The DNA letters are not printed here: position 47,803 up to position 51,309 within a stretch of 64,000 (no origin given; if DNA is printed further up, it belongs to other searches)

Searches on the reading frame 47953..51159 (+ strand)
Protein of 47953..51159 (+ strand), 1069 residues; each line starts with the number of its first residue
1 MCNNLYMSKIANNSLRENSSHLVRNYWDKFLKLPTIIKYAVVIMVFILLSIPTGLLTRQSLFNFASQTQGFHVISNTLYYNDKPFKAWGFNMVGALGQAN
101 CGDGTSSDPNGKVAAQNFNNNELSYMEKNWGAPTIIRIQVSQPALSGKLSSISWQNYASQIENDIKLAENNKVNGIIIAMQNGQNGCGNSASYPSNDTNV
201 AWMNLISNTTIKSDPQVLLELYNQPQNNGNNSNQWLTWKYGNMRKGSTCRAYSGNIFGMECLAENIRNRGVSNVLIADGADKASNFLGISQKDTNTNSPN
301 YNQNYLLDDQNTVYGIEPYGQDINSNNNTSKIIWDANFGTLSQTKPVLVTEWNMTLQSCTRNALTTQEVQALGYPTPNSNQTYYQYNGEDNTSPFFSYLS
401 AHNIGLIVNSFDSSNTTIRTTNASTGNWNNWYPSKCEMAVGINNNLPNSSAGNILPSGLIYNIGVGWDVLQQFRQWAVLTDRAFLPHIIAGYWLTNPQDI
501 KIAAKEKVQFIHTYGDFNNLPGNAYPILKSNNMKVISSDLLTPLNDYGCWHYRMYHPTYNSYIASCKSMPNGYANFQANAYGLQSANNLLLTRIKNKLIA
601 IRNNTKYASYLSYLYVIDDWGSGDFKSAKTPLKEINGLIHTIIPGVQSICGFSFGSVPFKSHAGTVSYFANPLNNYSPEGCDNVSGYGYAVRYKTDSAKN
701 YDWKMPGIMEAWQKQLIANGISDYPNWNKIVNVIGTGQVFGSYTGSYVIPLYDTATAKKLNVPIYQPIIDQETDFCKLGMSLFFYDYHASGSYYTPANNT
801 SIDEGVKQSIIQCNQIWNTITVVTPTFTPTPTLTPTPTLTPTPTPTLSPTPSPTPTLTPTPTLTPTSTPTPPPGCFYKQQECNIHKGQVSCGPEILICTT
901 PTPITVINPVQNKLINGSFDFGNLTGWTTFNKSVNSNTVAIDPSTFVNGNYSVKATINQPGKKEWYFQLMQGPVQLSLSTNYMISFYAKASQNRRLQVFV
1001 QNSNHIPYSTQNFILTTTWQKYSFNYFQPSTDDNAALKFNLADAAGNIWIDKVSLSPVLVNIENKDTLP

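Call 4: search_protein_families(library=pfam, proteins=[window:47953-51159:+], max_evalue=0.01)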
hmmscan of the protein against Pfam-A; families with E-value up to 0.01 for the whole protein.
window:47953-51159:+ (1069 aa): 1 family
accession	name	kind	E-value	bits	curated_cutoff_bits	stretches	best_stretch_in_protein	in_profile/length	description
PF02018.23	CBM_4_9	-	4e-15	56.8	25.9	1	912-1043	2-133/136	Carbohydrate binding domain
